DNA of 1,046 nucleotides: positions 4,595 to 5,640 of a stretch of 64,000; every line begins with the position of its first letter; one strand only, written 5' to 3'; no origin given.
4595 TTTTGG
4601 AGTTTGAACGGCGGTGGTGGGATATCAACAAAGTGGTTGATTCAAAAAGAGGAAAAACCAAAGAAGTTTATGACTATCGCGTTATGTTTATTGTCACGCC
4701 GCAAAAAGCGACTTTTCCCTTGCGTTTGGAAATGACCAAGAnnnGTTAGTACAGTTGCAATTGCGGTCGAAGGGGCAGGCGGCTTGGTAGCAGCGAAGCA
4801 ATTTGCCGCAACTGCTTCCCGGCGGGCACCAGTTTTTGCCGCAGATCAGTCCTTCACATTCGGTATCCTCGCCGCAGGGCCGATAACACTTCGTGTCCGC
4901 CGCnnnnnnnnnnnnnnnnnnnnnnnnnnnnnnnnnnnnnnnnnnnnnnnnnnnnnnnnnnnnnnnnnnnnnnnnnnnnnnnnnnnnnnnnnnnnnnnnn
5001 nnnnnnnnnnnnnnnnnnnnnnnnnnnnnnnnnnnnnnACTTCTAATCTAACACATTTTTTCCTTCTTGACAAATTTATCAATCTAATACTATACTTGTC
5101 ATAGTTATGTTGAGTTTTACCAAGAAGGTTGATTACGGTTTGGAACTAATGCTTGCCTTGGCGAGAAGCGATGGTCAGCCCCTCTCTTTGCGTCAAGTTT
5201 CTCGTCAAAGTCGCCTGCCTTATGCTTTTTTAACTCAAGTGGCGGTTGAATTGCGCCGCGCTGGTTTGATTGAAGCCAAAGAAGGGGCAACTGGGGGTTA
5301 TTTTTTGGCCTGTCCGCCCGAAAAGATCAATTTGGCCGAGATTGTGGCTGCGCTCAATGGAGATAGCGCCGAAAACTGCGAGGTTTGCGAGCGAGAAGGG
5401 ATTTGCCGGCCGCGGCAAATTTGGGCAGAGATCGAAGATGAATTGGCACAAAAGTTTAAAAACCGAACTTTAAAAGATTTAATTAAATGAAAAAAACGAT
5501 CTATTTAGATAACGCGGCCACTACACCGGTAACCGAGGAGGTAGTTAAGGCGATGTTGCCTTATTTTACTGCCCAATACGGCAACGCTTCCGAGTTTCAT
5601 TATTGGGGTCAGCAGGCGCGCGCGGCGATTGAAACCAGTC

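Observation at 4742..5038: Disulfide-rich (10 Cys) small exported protein with a knottin/defensin-like cysteine spacing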

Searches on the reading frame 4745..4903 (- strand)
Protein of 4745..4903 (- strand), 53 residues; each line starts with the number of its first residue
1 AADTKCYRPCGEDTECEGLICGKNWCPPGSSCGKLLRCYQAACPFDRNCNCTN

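Call 16: find_homologous_proteins(query=A1, max_evalue=0.001)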
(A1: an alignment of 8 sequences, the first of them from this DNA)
Query A1 (8 sequences) (52 aa, profile of the alignment): 2 proteins with E <= 0.001 among 13 candidates.
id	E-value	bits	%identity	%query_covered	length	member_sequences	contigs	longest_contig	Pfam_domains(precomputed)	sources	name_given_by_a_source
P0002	1.7e-19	87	100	100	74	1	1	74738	-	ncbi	ncbi:MAG: hypothetical protein ABH807_00490 [Candidatus Shapirobacteria bacterium]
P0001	1.9e-19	87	79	100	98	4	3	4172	-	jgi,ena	jgi:hypothetical protein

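Call 17: search_solved_structures(query=A1, max_evalue=10, show_alignments=3)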
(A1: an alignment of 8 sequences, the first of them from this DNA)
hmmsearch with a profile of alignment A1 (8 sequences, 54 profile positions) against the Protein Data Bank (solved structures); distinct sequences matched with E-value up to 10: 4.
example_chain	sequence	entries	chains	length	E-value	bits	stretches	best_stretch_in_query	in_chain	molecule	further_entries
5tcz_A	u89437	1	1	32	0.51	13.8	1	6-28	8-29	Beta/omega-theraphotoxin-Tp2a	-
1lup_A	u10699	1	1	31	0.55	13.7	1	8-27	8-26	GsMTx2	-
1emx_A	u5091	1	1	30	0.69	13.4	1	6-27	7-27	HETEROPODATOXIN 2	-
7a64_A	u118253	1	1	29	1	12.8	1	8-27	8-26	Tsp1a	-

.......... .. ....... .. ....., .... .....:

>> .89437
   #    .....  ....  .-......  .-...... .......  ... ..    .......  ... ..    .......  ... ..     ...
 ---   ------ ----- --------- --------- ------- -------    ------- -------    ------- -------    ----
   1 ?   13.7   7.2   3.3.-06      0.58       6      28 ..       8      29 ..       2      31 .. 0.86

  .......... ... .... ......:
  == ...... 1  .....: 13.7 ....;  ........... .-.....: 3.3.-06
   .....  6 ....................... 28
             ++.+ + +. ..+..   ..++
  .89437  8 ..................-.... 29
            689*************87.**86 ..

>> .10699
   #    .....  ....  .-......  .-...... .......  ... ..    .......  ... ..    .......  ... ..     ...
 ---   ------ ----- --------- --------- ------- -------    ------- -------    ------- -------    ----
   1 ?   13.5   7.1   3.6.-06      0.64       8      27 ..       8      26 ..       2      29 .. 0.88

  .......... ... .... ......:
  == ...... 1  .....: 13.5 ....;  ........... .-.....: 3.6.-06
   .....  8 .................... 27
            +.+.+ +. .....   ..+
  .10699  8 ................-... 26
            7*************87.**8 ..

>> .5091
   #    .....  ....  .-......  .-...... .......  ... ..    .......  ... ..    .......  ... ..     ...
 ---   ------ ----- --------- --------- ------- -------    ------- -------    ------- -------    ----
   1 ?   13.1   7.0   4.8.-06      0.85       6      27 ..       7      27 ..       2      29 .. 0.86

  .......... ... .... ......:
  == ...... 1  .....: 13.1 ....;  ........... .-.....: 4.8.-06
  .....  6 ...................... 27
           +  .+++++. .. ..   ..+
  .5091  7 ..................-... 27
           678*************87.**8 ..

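Call 49: predict_structure(alignment_id=A4)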
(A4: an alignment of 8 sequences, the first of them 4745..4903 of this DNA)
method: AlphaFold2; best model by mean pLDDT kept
length: 53 residues; sequences in the alignment: 8
mean_pLDDT: 58.9   pTM: 0.37
mean pLDDT of the five models: 58.9, 44.0, 39.4, 39.0, 36.2
residues with pLDDT >= 90: 0; 70-90: 3; 50-70: 45; < 50: 5
segments of 3 or more residues with pLDDT < 50: none
pLDDT, mean of each block of 10 residues (from residue 1): 57 61 56 59 63 53
secondary structure, 60 per line:
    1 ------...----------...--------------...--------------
elements in order: E7-9 E20-22 E37-39

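Call 63: fold_search(model_id=the predicted structure, library=pdb)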
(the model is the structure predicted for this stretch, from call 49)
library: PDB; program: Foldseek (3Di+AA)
matches with E <= 10: 1; with E <= 0.001: 0
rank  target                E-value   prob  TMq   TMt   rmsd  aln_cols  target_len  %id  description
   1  6xyh_MODEL_1_A        4.4e+00  0.06  0.35  0.42   3.2        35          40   28  NMR solution structure of alpha-AnmTX-Ms11a-2 (Ms11a-2) (released 2021-02-10)

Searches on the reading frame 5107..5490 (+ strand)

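Call 3: search_protein_families(library=pfam, proteins=[window:5107-5490:+], max_evalue=1)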
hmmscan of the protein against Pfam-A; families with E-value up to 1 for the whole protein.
window:5107-5490:+ (127 aa): 4 families
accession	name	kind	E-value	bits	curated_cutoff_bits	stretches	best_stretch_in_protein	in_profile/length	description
PF02082.26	Rrf2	-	7.1e-30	104.3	30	1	5-127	2-131/132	Iron-dependent Transcriptional regulator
PF12802.13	MarR_2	-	0.0092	16.6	27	1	14-61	10-56/61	MarR family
PF16221.11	HTH_47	-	0.016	15.2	27.1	1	13-56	35-77/78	winged helix-turn-helix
PF09339.16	HTH_IclR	-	0.048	13.9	22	1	11-56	5-49/52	IclR helix-turn-helix domain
